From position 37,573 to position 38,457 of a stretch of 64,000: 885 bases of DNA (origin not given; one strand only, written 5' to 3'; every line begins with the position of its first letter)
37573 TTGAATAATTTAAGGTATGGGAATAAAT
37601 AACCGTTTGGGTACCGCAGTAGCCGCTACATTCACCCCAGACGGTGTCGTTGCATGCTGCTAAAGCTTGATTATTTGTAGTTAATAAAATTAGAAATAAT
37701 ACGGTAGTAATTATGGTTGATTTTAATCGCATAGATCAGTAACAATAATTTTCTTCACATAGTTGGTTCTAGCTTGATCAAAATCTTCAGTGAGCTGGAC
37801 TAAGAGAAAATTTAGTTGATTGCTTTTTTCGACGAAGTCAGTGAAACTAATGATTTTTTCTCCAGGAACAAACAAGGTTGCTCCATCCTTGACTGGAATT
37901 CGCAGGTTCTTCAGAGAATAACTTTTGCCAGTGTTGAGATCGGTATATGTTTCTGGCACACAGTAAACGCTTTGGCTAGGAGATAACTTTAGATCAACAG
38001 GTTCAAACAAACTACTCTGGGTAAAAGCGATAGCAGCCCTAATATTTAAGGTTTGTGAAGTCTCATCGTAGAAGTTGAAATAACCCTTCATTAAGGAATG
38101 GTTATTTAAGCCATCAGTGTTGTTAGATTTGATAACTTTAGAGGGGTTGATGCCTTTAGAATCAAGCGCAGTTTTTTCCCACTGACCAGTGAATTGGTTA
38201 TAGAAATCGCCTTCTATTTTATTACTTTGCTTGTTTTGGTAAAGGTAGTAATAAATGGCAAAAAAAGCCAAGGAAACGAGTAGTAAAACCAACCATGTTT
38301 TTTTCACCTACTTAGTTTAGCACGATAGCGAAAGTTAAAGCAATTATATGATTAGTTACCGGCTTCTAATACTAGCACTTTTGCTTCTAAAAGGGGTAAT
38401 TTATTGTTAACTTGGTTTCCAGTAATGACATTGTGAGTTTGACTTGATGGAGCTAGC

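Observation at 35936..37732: Large Cys-rich secreted protein whose Pro/Thr linker is encoded by slippage-prone tandem nucleotide repeats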

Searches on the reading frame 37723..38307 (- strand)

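Call 4: search_protein_families(library=pfam, proteins=[window:37723-38307:-], max_evalue=0.1)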
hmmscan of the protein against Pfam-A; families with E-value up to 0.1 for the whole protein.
window:37723-38307:- (194 aa): 3 families
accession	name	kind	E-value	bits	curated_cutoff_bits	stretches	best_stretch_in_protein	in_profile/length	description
PF19168.5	DUF5850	-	0.027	15.4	25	1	7-53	3-47/171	Family of unknown function (DUF5850)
PF21365.3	Glyco_hydro_31_3rd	-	0.074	14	24.4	0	73-153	5-87/87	Glycosyl hydrolase family 31 C-terminal domain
PF12613.13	FliC_D2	-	0.09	13.6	25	0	41-99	10-68/119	Flagellin, D2 domain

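Call 5: search_protein_families(library=ncbifam, proteins=[window:37723-38307:-], max_evalue=0.1)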
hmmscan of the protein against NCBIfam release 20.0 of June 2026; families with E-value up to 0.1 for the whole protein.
window:37723-38307:- (194 aa): 0 families
